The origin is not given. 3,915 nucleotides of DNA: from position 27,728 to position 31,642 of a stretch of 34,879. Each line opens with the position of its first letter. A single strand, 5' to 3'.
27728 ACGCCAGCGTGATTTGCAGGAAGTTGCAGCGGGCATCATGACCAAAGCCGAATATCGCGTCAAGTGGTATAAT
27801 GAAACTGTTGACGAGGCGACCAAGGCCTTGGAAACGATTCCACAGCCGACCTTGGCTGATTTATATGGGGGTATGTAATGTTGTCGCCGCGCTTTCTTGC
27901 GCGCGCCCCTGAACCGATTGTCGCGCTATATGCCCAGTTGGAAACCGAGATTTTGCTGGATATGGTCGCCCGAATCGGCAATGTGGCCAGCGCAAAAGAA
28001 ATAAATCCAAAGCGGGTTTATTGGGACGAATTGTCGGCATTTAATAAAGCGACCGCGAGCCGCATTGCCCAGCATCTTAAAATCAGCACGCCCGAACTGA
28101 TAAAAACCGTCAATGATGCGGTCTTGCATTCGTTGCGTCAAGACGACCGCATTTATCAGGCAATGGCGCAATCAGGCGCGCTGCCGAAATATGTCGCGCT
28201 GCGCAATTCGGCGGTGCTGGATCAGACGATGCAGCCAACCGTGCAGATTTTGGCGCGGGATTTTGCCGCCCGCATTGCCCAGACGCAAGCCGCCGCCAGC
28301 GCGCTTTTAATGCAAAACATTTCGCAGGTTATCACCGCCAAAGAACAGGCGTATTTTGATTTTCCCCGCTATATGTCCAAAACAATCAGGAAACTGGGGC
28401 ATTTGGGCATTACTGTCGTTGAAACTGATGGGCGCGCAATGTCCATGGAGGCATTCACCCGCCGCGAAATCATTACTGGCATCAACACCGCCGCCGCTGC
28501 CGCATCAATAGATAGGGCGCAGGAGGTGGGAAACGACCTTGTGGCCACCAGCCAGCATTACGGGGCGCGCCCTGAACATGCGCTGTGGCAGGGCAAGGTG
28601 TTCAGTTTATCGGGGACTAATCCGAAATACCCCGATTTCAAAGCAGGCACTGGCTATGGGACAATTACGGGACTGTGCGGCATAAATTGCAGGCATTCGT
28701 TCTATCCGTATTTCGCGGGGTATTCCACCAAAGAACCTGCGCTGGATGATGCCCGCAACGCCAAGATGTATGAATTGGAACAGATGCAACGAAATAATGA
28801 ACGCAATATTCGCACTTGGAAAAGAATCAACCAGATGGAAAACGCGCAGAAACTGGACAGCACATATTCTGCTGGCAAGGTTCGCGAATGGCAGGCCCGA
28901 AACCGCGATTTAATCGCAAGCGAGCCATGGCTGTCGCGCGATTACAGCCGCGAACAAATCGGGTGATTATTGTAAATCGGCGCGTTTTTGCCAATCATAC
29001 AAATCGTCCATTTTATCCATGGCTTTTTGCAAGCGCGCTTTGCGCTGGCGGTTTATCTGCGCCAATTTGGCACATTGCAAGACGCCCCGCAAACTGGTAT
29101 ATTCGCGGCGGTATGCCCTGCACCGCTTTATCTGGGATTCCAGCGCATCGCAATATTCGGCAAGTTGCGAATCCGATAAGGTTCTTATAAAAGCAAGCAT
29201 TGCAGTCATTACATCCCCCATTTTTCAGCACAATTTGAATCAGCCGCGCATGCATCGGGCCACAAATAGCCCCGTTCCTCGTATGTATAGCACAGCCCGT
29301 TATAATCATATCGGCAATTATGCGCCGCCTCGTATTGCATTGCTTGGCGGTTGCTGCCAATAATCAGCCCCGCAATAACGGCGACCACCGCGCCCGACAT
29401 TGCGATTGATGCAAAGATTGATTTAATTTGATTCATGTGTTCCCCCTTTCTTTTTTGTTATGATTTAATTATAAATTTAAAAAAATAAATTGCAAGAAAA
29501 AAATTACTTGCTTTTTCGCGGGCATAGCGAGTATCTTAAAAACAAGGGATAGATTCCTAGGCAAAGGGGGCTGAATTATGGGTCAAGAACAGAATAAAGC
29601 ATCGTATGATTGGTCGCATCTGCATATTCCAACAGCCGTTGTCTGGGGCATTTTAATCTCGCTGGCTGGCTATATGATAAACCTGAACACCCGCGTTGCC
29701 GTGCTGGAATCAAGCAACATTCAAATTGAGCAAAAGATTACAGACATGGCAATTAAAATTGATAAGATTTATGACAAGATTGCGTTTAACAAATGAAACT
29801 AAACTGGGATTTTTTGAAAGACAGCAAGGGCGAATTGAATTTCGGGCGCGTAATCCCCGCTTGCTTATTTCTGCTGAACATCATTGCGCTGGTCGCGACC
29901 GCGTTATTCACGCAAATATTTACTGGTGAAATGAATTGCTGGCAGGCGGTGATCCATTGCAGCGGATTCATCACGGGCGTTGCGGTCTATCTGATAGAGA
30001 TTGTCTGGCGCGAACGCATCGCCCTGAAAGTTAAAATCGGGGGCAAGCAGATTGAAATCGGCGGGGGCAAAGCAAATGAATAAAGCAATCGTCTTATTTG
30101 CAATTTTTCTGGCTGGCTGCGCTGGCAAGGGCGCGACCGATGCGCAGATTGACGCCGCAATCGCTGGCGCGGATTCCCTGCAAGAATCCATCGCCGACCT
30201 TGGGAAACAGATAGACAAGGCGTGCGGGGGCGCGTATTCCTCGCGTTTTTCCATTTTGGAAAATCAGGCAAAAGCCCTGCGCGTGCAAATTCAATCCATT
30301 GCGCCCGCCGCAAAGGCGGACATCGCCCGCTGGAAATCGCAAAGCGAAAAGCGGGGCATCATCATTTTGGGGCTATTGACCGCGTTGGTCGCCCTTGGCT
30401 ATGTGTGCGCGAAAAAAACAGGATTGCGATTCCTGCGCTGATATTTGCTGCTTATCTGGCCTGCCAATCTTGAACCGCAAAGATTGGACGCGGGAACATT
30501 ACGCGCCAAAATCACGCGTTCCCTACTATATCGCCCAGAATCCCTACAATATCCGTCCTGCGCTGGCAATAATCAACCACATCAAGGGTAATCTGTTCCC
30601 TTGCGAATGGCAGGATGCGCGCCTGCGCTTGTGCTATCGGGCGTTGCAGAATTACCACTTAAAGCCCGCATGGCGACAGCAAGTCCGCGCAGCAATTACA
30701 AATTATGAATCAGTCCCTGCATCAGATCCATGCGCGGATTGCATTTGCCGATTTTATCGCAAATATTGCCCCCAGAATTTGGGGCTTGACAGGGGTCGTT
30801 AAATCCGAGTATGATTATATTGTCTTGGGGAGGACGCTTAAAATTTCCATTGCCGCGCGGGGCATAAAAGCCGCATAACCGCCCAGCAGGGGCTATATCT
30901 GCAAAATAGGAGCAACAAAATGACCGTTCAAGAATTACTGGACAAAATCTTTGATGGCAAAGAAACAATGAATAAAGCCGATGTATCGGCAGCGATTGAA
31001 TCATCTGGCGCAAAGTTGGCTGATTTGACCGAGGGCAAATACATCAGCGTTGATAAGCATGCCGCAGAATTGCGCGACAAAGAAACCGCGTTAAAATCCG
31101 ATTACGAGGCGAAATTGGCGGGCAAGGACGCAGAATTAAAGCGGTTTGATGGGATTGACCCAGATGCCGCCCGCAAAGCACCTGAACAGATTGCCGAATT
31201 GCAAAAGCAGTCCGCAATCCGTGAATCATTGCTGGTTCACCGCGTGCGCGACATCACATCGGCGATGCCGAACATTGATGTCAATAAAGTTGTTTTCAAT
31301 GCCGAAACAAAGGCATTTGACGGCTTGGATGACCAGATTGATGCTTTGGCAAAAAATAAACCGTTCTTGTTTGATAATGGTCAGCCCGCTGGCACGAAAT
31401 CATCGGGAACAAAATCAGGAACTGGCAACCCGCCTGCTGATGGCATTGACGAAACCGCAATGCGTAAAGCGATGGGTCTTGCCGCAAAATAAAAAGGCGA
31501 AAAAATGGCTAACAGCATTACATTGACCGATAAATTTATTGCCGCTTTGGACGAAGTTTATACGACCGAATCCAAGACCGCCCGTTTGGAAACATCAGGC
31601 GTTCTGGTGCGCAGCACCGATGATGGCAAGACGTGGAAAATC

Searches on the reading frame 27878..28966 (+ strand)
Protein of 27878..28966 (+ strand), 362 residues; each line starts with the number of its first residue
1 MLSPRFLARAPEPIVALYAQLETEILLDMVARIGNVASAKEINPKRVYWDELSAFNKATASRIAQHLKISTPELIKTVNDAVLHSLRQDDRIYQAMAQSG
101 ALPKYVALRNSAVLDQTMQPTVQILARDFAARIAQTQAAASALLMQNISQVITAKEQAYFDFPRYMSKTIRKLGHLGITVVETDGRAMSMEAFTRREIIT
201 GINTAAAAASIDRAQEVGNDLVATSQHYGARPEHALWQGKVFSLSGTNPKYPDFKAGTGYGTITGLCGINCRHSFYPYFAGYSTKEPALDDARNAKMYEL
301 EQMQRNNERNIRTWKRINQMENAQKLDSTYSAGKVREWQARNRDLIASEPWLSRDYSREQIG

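Call 50: search_protein_families(library=pfam, proteins=[window:27878-28966:+], max_evalue=0.01)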
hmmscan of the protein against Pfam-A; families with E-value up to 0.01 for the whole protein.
window:27878-28966:+ (362 aa): 1 family
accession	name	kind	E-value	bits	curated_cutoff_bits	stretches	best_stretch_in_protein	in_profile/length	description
PF06152.16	Phage_min_cap2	-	4.6e-65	220.4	26.3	1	2-346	1-365/366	Phage minor capsid protein 2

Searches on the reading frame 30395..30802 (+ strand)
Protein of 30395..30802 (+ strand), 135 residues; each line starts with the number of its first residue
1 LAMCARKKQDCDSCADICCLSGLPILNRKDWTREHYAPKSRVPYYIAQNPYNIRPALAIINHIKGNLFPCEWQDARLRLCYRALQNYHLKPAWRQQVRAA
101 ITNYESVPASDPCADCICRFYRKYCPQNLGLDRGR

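Call 50: search_protein_families(library=pfam, proteins=[window:30395-30802:+], max_evalue=0.01)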
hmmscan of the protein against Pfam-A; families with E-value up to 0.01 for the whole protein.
window:30395-30802:+ (135 aa): 1 family
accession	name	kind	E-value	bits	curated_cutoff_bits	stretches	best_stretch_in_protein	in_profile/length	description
PF05039.18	Agouti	-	0.00056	20.4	27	1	107-125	14-32/41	Agouti protein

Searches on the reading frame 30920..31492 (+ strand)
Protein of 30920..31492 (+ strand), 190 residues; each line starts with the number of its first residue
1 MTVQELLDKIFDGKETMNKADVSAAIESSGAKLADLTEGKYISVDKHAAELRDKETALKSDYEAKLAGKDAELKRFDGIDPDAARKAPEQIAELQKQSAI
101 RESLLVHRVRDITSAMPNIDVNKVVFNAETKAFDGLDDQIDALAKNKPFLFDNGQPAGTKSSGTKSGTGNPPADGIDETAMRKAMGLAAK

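Call 49: search_protein_families(library=phrogs, proteins=[window:30920-31492:+], max_evalue=0.001)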
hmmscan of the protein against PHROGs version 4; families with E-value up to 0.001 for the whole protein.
window:30920-31492:+ (190 aa): 3 families
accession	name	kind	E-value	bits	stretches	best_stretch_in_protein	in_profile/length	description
phrog_194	-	head and packaging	5.5e-13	50.4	1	44-178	52-197/335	head scaffolding protein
phrog_206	-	head and packaging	3.1e-05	24.8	0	39-97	35-92/263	head scaffolding protein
phrog_4866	-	head and packaging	0.00011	23.1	1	45-177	104-220/245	head scaffolding protein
